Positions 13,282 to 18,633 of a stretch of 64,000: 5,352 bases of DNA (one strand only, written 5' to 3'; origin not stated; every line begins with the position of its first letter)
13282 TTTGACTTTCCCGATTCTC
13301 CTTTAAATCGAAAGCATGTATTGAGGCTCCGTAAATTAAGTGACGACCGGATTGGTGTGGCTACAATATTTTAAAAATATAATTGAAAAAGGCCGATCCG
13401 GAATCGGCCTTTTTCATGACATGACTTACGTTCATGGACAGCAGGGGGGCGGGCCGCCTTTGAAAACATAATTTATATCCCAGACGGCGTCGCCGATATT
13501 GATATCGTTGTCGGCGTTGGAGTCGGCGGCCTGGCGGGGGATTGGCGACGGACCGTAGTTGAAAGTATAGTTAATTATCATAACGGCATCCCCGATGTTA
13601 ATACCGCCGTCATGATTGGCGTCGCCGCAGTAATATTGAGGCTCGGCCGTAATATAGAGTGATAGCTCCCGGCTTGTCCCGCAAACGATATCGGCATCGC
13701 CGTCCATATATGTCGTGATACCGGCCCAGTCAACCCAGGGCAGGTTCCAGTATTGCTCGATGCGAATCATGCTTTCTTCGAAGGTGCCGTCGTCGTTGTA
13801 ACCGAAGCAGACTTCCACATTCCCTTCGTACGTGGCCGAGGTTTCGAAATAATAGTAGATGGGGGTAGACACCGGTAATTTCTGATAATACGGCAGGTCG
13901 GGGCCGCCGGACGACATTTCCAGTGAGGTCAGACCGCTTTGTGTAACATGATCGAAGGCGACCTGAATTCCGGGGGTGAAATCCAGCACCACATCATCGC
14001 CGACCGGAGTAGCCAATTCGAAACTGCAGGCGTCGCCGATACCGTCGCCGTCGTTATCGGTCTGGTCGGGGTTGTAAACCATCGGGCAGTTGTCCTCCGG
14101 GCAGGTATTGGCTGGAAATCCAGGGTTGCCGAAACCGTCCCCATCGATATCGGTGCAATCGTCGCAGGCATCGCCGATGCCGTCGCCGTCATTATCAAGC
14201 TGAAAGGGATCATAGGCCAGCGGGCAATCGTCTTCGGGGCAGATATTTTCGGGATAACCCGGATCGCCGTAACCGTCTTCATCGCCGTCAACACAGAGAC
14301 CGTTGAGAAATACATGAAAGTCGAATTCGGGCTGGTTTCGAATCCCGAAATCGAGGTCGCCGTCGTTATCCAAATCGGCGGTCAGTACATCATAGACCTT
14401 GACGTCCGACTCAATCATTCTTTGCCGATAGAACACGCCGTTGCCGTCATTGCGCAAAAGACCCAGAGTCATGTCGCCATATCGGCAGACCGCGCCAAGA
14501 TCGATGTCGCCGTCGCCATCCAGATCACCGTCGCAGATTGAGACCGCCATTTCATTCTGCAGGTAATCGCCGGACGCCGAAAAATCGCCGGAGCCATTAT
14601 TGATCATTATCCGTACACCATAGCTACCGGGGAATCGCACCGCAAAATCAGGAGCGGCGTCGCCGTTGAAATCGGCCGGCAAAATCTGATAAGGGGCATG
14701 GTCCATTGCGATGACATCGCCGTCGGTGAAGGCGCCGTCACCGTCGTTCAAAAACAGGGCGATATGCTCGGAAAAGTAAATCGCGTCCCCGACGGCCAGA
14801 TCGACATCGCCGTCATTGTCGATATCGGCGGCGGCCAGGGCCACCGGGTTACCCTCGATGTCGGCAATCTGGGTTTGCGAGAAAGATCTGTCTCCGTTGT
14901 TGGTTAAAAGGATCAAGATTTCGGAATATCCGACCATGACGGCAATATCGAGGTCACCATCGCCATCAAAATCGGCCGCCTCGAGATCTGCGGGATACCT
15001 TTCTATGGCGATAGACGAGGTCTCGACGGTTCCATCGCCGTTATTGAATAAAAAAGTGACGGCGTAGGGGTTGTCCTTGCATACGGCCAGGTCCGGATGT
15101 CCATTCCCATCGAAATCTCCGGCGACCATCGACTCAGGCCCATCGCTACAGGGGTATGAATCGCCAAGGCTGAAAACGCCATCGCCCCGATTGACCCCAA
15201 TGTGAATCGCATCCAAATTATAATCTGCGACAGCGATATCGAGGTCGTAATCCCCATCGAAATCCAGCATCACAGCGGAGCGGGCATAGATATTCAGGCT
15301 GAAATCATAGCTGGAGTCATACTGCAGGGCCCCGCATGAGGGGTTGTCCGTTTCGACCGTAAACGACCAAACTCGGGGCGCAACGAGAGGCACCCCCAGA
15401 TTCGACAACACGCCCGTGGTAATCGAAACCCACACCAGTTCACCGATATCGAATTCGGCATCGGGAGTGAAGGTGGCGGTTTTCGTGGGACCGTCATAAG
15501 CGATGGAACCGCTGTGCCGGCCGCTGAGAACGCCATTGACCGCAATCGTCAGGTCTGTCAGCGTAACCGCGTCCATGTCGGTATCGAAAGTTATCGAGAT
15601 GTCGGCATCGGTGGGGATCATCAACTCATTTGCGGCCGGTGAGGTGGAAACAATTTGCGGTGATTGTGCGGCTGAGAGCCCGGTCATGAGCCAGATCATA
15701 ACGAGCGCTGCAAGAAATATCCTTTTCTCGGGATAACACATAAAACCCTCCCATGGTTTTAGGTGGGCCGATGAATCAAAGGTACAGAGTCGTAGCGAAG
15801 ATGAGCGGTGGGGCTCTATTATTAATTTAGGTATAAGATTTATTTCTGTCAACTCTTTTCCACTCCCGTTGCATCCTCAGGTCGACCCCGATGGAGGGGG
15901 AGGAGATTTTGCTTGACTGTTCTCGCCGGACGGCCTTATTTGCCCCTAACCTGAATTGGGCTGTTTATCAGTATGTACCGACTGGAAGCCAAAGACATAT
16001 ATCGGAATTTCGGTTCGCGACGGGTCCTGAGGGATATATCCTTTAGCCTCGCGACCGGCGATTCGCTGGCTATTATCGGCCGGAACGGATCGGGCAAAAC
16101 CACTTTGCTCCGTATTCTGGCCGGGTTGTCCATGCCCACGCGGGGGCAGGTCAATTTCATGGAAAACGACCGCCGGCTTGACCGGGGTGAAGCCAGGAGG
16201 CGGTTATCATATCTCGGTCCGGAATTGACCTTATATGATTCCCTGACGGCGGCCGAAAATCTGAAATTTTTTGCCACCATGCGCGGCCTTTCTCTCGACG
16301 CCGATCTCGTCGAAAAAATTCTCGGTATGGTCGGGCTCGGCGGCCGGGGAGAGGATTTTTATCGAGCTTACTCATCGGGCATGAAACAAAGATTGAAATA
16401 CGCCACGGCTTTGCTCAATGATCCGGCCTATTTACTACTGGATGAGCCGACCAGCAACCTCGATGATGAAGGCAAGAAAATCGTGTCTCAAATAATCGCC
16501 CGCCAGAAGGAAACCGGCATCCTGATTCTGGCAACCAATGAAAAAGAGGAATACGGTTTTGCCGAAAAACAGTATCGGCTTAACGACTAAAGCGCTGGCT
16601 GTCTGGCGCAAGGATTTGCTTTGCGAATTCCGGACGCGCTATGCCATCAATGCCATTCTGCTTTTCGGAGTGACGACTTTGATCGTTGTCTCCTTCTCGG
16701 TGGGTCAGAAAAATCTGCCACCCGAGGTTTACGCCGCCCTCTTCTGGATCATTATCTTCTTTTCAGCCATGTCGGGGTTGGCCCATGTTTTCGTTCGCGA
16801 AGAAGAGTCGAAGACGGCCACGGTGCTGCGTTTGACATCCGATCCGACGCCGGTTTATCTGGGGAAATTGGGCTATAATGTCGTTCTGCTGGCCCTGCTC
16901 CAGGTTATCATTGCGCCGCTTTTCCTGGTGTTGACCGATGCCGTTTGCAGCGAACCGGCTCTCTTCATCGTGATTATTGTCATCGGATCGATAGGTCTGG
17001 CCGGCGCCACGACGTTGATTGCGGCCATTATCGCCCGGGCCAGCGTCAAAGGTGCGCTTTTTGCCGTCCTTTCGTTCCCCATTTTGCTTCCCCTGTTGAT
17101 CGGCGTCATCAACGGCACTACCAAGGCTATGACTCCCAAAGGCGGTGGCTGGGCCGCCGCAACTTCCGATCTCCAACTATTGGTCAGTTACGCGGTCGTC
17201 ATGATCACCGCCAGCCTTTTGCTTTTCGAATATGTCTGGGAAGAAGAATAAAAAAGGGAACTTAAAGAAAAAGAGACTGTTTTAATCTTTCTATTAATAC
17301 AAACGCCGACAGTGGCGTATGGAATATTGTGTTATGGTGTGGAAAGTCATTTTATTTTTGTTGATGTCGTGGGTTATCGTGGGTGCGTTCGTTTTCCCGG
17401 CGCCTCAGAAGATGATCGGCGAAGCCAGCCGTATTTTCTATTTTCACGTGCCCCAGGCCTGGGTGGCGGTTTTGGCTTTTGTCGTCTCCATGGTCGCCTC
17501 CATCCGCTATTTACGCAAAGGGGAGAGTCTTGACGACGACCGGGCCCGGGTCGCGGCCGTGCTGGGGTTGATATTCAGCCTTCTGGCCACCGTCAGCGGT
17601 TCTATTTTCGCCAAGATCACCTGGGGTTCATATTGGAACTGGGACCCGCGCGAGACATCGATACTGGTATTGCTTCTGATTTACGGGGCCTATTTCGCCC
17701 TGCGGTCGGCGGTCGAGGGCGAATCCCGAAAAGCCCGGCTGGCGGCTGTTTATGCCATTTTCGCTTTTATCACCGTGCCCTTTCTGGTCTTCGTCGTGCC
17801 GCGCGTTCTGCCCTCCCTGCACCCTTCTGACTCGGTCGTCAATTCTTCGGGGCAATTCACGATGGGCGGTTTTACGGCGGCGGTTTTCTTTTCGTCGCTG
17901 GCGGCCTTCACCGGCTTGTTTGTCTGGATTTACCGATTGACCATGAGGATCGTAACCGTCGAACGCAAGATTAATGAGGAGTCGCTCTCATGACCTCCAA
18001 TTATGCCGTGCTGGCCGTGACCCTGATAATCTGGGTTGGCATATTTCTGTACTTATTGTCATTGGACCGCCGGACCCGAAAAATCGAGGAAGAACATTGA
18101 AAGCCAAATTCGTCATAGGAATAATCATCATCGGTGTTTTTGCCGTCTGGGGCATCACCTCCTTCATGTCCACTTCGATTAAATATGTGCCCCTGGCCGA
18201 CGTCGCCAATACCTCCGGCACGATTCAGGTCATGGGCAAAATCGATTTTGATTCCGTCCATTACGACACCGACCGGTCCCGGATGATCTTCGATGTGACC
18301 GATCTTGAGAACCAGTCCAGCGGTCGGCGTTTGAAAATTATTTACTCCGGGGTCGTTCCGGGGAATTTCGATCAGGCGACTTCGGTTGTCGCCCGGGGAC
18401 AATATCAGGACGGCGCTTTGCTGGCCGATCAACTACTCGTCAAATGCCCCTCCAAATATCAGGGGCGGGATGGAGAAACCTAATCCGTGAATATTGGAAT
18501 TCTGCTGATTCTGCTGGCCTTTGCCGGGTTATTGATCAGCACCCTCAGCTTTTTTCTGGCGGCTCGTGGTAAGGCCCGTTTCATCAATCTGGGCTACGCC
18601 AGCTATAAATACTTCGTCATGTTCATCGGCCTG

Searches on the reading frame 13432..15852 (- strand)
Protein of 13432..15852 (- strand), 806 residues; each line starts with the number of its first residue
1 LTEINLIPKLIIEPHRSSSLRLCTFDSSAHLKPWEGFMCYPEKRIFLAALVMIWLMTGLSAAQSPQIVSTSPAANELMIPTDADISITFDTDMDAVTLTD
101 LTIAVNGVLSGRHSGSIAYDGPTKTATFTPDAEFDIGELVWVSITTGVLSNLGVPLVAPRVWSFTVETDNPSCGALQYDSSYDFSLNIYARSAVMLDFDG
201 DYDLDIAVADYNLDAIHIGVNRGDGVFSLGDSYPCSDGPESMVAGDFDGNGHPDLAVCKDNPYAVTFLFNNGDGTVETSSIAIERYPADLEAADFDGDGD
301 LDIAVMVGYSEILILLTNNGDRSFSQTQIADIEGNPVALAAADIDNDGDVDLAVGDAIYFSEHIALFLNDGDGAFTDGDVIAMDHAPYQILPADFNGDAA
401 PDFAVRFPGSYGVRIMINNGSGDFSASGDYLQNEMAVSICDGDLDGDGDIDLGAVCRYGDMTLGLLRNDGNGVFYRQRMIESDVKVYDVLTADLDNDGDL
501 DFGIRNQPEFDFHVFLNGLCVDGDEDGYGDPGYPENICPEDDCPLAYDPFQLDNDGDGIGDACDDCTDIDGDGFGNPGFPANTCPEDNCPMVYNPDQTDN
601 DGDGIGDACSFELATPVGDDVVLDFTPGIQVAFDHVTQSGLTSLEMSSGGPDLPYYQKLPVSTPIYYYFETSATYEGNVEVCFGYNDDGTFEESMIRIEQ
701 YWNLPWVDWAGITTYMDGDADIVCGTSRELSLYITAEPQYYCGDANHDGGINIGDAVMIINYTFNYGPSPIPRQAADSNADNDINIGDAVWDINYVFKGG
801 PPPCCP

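Call 5: search_protein_families(library=pfam, proteins=[window:13432-15852:-], max_evalue=1)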
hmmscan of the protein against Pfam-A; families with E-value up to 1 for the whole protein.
window:13432-15852:- (806 aa): 7 families
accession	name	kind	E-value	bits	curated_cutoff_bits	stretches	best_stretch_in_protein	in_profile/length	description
PF13517.12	FG-GAP_3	-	2e-38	131.3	26.9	6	246-305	1-61/61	FG-GAP-like repeat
PF13205.12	Big_5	-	2.1e-12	48.1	23.6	1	63-165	3-104/105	Bacterial Ig-like domain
PF00404.24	Dockerin_1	-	6.6e-08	33.1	22.9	1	743-796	2-56/57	Dockerin type I domain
PF01839.29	FG-GAP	-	6.8e-05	23.1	22.1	4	240-257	3-20/37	FG-GAP repeat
PF19078.6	Big_12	-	0.0017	19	27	1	69-138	8-74/102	Bacterial Ig-like domain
PF02412.23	TSP_3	-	0.024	14.7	25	2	598-609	1-12/36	Thrombospondin type 3 repeat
PF13349.12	DUF4097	-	0.28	10.9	22.9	1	299-465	87-212/247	Toastrack DUF4097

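Call 6: search_protein_families(library=ncbifam, proteins=[window:13432-15852:-], max_evalue=1)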
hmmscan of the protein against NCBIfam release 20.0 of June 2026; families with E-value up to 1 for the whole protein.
window:13432-15852:- (806 aa): 3 families
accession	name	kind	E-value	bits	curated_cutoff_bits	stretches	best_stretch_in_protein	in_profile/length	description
NF047638.1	throspo3_MtsC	equivalog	5.9e-10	38.6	350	1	439-611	121-266/428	cell-cell cohesion MYXO-CTERM protein MtsC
NF045500.1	Omp28_seleno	equivalog_domain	2.3e-07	30.5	200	2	585-610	283-308/377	Omp28-related selenoprotein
NF053806.1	lanmdlnLanM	equivalog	0.32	11.1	135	1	437-501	28-91/132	lanmodulin LanM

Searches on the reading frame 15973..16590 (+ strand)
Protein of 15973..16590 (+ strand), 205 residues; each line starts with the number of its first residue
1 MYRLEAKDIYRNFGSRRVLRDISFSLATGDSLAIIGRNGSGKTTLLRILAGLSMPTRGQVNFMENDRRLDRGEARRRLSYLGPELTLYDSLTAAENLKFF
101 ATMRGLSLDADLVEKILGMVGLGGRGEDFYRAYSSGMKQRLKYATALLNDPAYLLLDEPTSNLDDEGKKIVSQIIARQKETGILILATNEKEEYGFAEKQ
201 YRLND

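Call 62: search_protein_families(library=pfam, proteins=[window:15973-16590:+], max_evalue=0.0001)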
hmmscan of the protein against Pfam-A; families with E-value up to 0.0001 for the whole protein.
window:15973-16590:+ (205 aa): 3 families
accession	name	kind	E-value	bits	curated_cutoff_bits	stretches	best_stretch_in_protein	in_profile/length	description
PF00005.33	ABC_tran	-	3.1e-28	99.5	25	1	19-161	1-137/137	ABC transporter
PF13304.12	AAA_21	-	4e-11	44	27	1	33-53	3-23/304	AAA domain, putative AbiEii toxin, Type IV TA system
PF02463.25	SMC_N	-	1.4e-05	25.1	40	0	32-46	27-41/220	RecF/RecN/SMC N terminal domain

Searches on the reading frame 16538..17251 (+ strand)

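Call 62: search_protein_families(library=pfam, proteins=[window:16538-17251:+], max_evalue=0.0001)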
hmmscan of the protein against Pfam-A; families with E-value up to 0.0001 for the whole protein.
window:16538-17251:+ (237 aa): 1 family
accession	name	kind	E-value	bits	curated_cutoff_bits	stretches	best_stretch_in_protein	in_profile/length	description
PF03379.19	CcmB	-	5.4e-15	55.8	24.9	1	20-224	2-203/215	CcmB protein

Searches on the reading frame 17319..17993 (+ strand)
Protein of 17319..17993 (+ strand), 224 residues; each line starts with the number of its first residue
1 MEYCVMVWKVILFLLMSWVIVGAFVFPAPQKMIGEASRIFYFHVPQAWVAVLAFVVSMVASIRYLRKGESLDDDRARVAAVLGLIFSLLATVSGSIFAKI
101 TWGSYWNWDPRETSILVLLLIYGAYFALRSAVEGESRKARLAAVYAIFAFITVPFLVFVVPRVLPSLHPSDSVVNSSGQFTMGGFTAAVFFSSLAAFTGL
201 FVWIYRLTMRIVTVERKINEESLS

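Call 62: search_protein_families(library=pfam, proteins=[window:17319-17993:+], max_evalue=0.0001)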
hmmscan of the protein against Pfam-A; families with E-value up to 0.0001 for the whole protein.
window:17319-17993:+ (224 aa): 1 family
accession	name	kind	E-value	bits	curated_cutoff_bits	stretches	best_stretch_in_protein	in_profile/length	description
PF01578.25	Cytochrom_C_asm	-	3.1e-28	99.3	29.9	1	10-164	35-208/212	Cytochrome C assembly protein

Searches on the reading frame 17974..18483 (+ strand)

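Call 62: search_protein_families(library=pfam, proteins=[window:17974-18483:+], max_evalue=0.0001)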
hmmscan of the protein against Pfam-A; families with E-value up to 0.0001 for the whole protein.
window:17974-18483:+ (169 aa): 1 family
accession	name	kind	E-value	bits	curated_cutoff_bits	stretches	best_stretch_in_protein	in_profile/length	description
PF03100.22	CcmE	-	3.1e-17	63.2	24.6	1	79-163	17-97/99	CcmE domain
